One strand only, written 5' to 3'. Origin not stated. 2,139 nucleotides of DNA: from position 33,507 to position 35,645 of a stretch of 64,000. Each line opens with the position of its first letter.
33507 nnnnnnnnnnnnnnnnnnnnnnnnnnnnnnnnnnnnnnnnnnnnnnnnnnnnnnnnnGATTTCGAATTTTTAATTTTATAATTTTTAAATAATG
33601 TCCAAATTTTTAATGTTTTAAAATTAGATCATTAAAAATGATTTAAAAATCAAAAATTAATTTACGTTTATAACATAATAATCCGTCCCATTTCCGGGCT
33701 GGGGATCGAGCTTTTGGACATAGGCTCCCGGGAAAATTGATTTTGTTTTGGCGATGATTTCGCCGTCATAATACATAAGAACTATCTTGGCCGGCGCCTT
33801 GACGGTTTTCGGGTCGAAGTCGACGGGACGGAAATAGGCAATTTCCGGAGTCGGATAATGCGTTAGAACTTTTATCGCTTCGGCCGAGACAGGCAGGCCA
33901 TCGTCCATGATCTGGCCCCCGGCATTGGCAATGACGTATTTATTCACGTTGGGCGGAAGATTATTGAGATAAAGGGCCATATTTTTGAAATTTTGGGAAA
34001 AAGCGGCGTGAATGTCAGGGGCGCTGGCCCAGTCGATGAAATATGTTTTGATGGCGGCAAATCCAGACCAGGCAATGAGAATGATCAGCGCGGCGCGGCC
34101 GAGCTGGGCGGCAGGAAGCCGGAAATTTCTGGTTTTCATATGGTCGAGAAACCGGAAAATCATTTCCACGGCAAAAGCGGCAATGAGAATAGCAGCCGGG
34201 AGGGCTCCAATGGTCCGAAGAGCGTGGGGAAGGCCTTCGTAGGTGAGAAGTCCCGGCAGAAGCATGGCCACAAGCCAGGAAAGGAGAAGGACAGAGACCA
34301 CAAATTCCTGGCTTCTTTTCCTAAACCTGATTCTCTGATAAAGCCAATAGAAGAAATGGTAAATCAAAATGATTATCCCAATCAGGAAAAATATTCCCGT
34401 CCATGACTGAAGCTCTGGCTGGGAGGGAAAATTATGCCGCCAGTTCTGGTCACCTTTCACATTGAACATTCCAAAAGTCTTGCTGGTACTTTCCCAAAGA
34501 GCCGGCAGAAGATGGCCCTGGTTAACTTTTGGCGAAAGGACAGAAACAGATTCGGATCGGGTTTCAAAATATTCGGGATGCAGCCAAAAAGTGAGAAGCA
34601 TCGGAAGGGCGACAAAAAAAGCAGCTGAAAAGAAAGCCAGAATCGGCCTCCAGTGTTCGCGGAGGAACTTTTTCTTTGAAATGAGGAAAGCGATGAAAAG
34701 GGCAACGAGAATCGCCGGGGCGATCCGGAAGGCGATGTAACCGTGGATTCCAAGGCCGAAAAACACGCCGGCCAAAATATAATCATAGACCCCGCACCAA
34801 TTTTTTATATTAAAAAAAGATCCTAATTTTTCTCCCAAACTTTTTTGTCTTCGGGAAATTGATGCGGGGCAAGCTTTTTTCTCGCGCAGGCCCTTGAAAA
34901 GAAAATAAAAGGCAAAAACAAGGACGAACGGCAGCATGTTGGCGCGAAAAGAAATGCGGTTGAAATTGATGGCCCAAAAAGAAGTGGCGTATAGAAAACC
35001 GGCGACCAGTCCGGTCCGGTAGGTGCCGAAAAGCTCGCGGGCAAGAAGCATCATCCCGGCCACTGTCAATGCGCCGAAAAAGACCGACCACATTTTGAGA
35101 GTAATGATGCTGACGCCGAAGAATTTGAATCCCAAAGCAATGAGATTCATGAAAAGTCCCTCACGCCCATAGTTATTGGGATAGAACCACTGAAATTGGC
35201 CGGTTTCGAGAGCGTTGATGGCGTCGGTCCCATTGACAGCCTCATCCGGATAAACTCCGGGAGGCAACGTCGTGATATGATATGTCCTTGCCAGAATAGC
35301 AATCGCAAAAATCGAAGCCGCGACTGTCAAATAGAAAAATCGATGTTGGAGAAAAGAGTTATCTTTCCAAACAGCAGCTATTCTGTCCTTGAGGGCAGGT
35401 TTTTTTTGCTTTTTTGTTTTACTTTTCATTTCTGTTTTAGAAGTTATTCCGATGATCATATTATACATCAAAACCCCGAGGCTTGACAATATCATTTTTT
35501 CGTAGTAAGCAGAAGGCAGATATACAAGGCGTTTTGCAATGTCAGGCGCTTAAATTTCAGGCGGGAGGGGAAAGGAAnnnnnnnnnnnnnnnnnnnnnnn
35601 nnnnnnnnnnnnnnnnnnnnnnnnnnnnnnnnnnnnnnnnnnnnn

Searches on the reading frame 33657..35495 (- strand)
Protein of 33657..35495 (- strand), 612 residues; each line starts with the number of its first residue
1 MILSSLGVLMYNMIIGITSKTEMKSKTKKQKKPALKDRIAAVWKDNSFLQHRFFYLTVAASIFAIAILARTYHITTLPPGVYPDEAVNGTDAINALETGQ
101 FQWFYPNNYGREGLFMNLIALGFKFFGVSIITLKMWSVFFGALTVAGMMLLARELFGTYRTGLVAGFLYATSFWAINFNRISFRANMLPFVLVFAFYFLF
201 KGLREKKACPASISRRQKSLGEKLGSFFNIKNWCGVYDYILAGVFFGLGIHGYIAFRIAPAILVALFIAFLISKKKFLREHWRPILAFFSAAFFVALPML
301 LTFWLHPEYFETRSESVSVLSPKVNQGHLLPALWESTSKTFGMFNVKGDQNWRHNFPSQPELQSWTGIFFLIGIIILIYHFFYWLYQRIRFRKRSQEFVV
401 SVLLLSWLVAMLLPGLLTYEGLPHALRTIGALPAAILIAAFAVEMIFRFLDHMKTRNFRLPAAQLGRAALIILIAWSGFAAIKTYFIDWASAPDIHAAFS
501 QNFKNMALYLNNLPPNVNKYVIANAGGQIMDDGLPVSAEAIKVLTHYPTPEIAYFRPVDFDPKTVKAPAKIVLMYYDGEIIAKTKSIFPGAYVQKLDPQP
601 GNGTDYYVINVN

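Call 25: find_homologous_proteins(query=window:33657-35495:-, max_evalue=1e-30)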
Query window:33657-35495:- (612 aa): 1525 proteins with E <= 1e-30 among 8000 candidates; the best 120 are listed.
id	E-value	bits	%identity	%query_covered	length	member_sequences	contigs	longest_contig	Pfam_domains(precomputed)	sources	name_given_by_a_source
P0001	0.0e+0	1339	100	96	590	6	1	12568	-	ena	-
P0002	0.0e+0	1102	84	96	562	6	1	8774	PF20176.4,PF13231.13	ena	-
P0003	0.0e+0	1094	81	95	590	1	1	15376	PF13231.13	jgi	-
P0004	0.0e+0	1062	79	97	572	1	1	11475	PF20176.4,PF13231.13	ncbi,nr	ncbi:MAG: glycosyltransferase family 39 protein [Candidatus Moranbacteria bacterium]|nr:glycosyltran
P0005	0.0e+0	1057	80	95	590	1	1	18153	-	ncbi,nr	ncbi:MAG: glycosyltransferase family 39 protein [Patescibacteria group bacterium]|nr:glycosyltransfe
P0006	0.0e+0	1054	79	98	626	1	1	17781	PF20176.4,PF13231.13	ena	-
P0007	0.0e+0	1034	78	95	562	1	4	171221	PF20176.4,PF13231.13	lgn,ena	-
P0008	1.5e-297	1006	76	96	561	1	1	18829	PF13231.13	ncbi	-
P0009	3.1e-297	1005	77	94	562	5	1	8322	PF13231.13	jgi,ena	-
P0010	1.4e-292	990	75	95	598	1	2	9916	PF13231.13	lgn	-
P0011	6.5e-291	984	82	86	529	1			-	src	-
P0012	1.2e-286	970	74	97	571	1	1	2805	PF13231.13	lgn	-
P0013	2.7e-281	953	74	97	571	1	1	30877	PF13231.13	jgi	jgi:hypothetical protein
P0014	2.0e-280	950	73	96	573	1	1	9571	PF13231.13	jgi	jgi:4-amino-4-deoxy-L-arabinose transferase-like glycosyltransferase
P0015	5.4e-279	945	72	96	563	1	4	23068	PF13231.13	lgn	-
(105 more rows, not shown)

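Call 28: find_encoding_contigs(protein=P0002, flank=10000, max_places=1)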
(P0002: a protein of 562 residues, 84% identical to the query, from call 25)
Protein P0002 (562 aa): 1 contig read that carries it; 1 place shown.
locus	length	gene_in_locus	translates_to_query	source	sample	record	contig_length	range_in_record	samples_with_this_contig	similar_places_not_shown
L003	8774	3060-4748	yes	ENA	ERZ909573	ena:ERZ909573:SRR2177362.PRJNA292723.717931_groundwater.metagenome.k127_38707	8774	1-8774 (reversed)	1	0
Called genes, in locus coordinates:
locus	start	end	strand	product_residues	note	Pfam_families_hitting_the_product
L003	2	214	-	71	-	?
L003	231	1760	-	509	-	-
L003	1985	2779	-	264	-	-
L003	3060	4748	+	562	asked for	PF20176:DUF6541 (weak), PF13231:PMT_2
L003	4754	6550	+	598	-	PF02366:PMT (weak), PF13231:PMT_2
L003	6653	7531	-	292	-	PF08478:POTRA_1 (weak)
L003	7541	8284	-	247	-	PF08245:Mur_ligase_M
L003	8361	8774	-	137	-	?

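Call 29: find_encoding_contigs(protein=P0003, flank=10000, max_places=1)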
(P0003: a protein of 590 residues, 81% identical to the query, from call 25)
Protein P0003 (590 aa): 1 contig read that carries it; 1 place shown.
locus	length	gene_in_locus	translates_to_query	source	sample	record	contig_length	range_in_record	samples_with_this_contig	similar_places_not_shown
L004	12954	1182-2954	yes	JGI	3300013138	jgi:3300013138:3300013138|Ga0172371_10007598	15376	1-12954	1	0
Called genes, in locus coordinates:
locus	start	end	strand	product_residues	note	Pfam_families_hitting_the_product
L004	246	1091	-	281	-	-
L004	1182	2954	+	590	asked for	PF13231:PMT_2 (weak)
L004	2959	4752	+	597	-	PF02366:PMT, PF13231:PMT_2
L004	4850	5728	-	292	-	PF08478:POTRA_1 (faint)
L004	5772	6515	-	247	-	PF08245:Mur_ligase_M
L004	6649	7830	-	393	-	PF00155:Aminotran_1_2, PF00266:Aminotran_5, PF01041:DegT_DnrJ_EryC1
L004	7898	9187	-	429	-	PF02403:Seryl_tRNA_N, PF00587:tRNA-synt_2b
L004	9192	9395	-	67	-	-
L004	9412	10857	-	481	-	PF01336:tRNA_anti-codon, PF00152:tRNA-synt_2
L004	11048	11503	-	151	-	PF03449:GreA_GreB_N, PF01272:GreA_GreB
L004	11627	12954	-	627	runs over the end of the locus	PF03717:PBP_dimer, PF00905:Transpeptidase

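Call 30: find_encoding_contigs(protein=P0007, flank=10000, max_places=1)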
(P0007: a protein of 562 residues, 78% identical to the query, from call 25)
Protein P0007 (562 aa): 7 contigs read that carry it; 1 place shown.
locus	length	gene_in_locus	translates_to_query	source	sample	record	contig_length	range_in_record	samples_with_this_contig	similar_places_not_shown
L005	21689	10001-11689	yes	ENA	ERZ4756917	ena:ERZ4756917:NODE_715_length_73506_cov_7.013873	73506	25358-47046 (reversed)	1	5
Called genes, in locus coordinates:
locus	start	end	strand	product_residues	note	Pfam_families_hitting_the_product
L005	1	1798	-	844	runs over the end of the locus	PF26449:DUF8128, PF02534:T4SS-DNA_transf (faint), PF01935:DUF87, PF10412:TrwB_AAD_bind (weak)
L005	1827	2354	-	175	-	-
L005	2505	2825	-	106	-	PF18908:DUF5663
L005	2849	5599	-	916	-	-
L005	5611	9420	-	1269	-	-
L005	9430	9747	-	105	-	PF18908:DUF5663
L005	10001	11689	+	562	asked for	PF20176:DUF6541, PF13231:PMT_2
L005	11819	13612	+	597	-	PF02366:PMT (weak), PF13231:PMT_2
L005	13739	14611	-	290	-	PF08478:POTRA_1 (weak)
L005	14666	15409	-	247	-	PF08245:Mur_ligase_M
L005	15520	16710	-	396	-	PF00155:Aminotran_1_2, PF00266:Aminotran_5, PF01041:DegT_DnrJ_EryC1, PF01053:Cys_Met_Meta_PP (weak)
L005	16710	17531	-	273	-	PF02899:Phage_int_SAM_1 (faint), PF13495:Phage_int_SAM_4, PF00589:Phage_integrase, PF22823:MrpR_C_cat (weak)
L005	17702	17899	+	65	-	-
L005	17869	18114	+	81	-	-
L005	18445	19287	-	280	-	PF03773:ArsP_1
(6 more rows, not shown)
